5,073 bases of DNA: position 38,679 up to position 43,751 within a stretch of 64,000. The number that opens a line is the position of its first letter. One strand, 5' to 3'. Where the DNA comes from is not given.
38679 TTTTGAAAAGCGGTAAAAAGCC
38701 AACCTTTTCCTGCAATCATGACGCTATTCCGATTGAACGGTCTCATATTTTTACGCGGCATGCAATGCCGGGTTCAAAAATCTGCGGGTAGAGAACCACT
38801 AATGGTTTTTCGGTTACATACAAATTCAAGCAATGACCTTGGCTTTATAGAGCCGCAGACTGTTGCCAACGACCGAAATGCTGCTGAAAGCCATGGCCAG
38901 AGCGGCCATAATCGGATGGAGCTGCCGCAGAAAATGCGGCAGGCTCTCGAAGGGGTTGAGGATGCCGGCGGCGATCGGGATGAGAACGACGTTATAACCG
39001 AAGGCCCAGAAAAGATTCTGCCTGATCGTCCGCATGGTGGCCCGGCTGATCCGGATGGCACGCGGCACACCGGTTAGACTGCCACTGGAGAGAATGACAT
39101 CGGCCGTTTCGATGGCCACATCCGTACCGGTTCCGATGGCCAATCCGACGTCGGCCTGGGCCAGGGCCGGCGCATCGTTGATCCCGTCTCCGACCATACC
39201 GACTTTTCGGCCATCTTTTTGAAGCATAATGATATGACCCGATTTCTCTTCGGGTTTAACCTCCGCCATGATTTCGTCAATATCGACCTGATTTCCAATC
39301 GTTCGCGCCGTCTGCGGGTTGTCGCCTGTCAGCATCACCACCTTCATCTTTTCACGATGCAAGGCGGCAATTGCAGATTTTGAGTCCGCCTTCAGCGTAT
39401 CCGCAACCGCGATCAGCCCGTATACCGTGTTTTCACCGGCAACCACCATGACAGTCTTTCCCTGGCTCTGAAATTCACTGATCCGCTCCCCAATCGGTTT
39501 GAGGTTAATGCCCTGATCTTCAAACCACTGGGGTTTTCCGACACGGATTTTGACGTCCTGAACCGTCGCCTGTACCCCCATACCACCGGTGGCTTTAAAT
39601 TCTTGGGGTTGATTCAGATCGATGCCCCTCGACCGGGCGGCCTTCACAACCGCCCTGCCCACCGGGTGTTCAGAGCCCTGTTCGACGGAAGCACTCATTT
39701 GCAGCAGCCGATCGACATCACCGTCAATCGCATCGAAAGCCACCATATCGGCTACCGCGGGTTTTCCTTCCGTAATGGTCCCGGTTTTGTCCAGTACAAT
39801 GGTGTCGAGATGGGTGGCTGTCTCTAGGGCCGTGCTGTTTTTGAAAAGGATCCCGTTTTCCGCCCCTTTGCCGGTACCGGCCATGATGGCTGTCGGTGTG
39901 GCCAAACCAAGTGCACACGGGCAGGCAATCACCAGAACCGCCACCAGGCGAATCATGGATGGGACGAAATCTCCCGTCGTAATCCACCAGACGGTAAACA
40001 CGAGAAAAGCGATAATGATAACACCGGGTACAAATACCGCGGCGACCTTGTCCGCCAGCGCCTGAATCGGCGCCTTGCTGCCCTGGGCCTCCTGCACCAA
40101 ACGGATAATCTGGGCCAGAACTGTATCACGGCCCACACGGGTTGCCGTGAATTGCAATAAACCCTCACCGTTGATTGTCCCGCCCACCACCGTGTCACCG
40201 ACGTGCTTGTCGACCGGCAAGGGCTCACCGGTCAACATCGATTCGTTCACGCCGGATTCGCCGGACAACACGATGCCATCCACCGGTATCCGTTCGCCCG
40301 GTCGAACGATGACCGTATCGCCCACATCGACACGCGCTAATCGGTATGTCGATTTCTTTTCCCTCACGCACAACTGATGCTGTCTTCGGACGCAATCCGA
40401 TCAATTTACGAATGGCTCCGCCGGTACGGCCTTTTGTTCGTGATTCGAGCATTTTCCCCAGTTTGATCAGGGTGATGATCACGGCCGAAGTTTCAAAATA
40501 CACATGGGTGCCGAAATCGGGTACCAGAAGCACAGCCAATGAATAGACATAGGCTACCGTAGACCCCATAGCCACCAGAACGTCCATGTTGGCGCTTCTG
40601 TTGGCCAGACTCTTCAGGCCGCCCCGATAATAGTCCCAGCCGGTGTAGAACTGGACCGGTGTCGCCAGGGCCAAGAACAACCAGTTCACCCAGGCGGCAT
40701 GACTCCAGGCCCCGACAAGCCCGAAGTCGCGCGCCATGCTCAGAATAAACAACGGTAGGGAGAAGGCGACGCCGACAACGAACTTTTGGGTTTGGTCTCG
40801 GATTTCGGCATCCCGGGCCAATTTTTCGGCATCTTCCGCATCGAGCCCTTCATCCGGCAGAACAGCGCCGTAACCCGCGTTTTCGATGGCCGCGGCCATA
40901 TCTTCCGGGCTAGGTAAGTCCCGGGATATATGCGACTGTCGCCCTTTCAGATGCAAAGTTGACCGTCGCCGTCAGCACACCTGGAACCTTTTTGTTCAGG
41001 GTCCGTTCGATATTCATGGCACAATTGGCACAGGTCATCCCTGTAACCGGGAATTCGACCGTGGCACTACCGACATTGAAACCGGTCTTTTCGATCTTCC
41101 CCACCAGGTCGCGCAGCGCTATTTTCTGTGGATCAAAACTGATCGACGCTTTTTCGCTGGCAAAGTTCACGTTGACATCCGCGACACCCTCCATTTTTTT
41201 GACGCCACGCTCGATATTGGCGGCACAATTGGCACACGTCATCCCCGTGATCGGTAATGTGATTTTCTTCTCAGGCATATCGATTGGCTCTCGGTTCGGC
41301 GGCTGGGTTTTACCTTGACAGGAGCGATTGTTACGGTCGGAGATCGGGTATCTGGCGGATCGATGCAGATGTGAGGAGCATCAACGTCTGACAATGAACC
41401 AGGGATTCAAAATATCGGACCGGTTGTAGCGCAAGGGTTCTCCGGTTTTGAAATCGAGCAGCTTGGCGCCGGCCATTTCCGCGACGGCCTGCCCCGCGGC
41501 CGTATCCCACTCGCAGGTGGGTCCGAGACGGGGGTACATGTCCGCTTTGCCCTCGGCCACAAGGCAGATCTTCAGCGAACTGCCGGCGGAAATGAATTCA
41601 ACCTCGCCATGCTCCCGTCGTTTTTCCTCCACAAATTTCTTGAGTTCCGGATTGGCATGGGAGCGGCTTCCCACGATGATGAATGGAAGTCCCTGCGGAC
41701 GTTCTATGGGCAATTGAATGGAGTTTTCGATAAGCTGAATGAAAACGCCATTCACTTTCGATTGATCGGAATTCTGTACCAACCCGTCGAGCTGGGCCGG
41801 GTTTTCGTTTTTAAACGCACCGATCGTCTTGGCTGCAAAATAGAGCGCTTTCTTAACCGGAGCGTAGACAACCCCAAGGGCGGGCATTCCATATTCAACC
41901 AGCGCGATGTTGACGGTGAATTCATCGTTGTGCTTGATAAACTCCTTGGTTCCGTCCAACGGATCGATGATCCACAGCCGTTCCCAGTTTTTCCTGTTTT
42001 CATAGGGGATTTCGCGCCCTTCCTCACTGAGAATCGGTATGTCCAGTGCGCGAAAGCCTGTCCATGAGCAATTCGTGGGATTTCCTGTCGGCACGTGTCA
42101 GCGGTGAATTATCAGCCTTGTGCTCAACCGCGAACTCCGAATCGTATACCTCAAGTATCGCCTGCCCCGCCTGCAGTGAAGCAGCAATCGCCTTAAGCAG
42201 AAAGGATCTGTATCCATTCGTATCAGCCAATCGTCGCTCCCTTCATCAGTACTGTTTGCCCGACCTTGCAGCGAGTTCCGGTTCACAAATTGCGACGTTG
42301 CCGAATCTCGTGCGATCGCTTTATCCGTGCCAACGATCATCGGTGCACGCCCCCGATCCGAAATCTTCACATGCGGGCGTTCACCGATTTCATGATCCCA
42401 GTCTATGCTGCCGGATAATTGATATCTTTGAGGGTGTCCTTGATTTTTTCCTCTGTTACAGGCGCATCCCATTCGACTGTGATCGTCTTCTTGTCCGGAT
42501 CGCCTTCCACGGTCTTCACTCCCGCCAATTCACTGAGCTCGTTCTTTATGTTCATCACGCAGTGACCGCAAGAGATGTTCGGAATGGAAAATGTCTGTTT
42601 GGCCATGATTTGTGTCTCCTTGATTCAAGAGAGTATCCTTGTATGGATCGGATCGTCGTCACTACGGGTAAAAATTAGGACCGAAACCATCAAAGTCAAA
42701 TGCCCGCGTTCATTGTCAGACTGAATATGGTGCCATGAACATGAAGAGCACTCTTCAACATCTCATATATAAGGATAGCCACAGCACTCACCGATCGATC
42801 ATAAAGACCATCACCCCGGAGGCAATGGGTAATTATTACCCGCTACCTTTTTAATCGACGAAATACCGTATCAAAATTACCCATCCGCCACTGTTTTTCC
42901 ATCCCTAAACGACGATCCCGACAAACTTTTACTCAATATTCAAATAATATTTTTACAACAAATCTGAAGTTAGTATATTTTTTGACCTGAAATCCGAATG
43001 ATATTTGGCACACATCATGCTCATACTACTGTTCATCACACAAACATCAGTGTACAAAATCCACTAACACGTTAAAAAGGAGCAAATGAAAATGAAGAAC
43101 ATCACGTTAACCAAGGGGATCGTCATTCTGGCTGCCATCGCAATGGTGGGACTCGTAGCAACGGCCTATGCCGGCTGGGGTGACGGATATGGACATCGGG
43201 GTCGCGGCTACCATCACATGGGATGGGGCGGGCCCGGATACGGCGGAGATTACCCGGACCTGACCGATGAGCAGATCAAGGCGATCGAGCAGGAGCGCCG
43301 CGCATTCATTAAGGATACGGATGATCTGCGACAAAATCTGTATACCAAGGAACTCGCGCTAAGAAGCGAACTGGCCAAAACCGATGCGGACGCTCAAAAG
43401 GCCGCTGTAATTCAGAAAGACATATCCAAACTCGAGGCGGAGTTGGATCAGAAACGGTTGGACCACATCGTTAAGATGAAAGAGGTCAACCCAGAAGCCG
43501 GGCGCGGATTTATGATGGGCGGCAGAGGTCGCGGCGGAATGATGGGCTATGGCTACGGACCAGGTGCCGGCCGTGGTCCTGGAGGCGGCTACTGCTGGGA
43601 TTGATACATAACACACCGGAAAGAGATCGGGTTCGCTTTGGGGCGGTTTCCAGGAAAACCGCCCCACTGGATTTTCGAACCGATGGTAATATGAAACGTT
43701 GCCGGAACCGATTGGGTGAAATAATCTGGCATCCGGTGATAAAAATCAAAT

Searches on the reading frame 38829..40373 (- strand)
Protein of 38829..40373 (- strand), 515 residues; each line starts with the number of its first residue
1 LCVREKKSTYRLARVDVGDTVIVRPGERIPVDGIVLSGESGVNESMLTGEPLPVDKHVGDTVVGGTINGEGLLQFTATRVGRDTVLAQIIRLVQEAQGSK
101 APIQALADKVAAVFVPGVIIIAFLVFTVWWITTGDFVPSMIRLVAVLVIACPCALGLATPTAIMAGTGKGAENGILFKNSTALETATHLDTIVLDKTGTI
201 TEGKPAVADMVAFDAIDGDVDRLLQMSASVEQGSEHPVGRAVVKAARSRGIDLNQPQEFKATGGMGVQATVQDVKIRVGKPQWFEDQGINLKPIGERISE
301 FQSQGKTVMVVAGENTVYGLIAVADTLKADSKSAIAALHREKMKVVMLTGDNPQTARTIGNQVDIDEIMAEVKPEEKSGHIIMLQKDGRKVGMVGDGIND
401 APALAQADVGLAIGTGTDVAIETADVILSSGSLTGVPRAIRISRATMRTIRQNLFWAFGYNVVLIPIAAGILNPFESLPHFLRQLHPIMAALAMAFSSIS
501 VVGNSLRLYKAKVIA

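Call 84: search_protein_families(library=pfam, proteins=[window:38829-40373:-], max_evalue=0.0001)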
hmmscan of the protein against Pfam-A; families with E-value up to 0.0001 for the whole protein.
window:38829-40373:- (515 aa): 3 families
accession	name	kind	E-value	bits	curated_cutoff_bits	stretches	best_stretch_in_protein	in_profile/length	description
PF00122.25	E1-E2_ATPase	-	2.1e-56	190.8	28.1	1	8-172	16-180/181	E1-E2 ATPase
PF00702.32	Hydrolase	-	9.1e-34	118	26.4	1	190-408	2-191/191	haloacid dehalogenase-like hydrolase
PF08282.18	Hydrolase_3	-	2.5e-06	27.9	20.9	0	384-440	199-255/255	haloacid dehalogenase-like hydrolase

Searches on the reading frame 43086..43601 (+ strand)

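Call 84: search_protein_families(library=pfam, proteins=[window:43086-43601:+], max_evalue=0.0001)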
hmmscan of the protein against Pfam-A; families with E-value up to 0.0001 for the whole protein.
window:43086-43601:+ (172 aa): 1 family
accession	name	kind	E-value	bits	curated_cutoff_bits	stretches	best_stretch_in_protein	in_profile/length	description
PF13801.11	Metal_resist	-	1.1e-13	51.9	29.2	1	15-140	4-123/125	Heavy-metal resistance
